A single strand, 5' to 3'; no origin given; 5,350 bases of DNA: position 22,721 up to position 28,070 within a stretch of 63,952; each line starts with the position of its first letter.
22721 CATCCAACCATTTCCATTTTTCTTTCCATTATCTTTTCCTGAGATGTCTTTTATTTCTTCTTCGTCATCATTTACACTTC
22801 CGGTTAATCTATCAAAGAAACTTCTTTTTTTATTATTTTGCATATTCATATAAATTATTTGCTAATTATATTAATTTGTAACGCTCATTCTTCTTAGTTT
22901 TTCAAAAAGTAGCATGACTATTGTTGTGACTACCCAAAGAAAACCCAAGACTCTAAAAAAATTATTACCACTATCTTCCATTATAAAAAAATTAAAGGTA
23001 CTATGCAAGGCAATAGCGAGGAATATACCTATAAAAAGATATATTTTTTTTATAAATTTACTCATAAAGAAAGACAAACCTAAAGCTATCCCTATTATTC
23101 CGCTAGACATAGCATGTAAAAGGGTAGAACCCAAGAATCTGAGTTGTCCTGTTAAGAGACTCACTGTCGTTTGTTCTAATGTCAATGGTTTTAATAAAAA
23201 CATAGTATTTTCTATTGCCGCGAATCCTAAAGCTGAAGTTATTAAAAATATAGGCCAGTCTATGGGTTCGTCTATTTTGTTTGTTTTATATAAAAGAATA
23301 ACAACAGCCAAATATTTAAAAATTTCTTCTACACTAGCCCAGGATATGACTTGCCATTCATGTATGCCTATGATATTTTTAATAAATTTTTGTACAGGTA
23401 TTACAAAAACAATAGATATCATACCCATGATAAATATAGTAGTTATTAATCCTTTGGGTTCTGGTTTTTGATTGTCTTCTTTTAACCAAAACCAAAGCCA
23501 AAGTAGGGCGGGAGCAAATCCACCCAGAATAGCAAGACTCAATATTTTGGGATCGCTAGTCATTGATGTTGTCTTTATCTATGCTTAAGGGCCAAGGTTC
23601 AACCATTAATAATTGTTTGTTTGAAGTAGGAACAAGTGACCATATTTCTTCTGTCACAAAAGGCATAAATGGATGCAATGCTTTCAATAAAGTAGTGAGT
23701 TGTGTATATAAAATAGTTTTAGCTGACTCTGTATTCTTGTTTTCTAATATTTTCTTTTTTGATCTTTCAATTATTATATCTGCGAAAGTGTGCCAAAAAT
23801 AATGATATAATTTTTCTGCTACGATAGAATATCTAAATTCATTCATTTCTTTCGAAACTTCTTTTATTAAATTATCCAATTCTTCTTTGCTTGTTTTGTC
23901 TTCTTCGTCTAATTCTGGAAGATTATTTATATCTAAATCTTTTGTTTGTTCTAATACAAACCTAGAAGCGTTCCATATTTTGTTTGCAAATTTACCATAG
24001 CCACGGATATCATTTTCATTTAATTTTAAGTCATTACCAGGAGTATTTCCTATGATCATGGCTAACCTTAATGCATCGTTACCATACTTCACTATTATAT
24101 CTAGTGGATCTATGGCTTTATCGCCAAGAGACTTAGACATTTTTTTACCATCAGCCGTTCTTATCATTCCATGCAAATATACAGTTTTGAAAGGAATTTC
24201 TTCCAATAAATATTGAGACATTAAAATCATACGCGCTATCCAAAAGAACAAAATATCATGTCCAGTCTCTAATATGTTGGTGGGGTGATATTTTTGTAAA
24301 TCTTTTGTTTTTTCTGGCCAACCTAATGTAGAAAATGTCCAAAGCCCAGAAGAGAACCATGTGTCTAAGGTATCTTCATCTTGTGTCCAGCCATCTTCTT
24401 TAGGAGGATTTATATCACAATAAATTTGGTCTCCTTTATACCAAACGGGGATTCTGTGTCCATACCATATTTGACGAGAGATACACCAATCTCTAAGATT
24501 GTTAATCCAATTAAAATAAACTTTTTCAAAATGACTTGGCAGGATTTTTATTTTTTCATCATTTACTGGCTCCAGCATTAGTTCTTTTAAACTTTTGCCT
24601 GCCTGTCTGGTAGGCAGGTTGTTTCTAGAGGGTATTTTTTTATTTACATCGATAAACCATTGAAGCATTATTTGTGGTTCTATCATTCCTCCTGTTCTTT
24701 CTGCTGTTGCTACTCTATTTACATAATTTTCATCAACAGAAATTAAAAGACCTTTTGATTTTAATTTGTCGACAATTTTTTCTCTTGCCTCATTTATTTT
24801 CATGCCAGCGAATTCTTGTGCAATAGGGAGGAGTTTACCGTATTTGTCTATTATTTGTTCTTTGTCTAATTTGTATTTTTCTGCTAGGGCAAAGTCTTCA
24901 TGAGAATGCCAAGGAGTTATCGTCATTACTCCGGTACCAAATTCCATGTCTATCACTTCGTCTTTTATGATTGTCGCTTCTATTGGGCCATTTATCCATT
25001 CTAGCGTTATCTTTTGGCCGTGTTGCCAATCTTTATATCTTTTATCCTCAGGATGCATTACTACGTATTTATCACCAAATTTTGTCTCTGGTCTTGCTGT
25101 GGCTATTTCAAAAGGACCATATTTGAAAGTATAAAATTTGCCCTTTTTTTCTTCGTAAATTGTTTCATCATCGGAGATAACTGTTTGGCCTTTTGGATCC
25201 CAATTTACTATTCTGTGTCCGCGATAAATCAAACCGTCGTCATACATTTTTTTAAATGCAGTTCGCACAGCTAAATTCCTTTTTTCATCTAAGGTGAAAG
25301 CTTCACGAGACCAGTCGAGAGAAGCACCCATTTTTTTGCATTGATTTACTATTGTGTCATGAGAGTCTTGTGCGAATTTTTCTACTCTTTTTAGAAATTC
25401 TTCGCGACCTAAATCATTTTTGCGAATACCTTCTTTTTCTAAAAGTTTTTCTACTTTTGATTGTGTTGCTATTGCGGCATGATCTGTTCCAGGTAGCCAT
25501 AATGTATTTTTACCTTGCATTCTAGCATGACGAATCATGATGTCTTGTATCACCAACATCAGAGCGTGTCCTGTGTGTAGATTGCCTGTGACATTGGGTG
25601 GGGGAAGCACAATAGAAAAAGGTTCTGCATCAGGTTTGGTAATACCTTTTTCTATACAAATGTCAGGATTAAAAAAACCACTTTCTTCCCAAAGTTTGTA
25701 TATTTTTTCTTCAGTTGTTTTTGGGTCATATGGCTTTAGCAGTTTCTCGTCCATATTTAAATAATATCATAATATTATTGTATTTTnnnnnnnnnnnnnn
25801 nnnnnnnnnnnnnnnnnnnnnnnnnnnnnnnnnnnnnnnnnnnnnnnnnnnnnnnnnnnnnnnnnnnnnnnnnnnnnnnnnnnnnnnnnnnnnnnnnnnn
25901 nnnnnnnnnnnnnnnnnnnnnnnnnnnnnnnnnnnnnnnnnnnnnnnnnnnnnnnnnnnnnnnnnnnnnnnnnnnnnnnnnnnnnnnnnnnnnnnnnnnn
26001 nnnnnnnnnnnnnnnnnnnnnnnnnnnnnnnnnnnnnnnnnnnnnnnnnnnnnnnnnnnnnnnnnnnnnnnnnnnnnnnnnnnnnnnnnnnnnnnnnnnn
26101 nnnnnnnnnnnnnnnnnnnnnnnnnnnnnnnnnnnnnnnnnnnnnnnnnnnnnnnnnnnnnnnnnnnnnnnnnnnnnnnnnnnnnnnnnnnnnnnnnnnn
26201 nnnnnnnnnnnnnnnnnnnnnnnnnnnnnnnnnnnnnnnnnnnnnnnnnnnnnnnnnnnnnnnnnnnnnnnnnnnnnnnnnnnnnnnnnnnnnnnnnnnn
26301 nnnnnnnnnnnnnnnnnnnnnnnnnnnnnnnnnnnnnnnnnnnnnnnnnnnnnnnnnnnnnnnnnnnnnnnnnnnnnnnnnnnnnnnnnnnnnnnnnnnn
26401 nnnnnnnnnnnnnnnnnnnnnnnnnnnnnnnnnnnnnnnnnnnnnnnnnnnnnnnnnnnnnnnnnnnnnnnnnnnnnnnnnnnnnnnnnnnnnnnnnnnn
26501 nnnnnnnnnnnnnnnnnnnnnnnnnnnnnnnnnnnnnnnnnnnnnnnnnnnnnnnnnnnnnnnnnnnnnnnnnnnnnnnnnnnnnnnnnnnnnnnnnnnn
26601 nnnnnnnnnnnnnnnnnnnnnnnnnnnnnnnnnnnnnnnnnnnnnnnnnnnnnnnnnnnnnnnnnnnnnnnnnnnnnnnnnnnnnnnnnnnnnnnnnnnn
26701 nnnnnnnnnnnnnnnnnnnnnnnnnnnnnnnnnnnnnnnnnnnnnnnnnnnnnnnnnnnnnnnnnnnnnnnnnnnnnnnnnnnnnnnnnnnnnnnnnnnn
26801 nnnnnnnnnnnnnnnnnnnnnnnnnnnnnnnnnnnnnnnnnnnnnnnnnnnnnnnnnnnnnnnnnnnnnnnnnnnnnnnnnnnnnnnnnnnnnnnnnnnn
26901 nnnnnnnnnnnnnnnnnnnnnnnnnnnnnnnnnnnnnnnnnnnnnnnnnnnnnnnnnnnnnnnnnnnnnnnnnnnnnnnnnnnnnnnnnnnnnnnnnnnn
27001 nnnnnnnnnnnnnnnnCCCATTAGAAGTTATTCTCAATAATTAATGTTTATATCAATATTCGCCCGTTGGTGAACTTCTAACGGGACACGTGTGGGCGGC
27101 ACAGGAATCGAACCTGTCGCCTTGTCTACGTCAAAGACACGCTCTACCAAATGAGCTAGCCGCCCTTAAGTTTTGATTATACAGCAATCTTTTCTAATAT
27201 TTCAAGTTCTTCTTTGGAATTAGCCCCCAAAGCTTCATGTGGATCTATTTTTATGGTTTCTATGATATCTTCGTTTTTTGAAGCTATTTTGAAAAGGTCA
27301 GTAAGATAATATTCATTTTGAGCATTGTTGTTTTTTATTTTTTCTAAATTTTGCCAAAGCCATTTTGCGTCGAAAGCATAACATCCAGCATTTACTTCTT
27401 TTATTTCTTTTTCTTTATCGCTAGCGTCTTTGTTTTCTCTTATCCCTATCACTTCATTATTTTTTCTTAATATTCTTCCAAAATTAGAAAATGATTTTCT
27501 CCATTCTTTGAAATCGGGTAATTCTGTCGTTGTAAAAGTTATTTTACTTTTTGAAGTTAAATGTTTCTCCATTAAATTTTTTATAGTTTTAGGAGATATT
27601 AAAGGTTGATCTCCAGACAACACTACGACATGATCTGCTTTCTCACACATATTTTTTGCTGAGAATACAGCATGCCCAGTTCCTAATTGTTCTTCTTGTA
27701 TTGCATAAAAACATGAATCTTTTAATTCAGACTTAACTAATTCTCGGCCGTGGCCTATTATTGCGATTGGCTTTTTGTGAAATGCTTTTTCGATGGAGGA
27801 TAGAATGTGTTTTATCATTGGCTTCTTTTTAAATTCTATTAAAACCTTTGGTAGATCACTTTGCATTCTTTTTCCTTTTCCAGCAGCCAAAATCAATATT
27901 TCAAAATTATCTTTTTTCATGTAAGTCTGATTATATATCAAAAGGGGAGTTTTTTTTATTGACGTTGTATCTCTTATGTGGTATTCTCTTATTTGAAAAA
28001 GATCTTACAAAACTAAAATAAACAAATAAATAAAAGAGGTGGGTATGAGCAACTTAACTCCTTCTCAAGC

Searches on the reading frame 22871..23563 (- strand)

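Call 96: search_protein_families(library=pfam, proteins=[window:22871-23563:-], max_evalue=0.00001)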
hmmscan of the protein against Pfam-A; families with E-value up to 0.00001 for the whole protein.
window:22871-23563:- (230 aa): 1 family
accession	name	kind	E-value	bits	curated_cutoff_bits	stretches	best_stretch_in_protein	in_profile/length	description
PF13367.11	PrsW-protease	-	5.8e-26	91.7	23.5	1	35-214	1-190/196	PrsW family intramembrane metalloprotease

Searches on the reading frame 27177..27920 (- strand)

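Call 96: search_protein_families(library=pfam, proteins=[window:27177-27920:-], max_evalue=0.00001)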
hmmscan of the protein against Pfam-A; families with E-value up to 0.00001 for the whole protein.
window:27177-27920:- (247 aa): 5 families
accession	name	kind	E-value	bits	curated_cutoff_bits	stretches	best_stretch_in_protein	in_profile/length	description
PF12804.13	NTP_transf_3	-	5.4e-19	69.4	27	1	9-131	2-122/160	MobA-like NTP transferase domain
PF00483.29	NTP_transferase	-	5.3e-15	56.1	21.2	1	9-216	3-212/245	Nucleotidyl transferase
PF01128.25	IspD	-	5.1e-08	33.4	27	1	8-124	3-121/221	2-C-methyl-D-erythritol 4-phosphate cytidylyltransferase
PF02348.25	CTP_transf_3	-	1.2e-07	32.2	22.6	1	25-174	16-153/217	Cytidylyltransferase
PF01983.22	CofC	-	4.8e-07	29.6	22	1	18-120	12-113/217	Guanylyl transferase CofC like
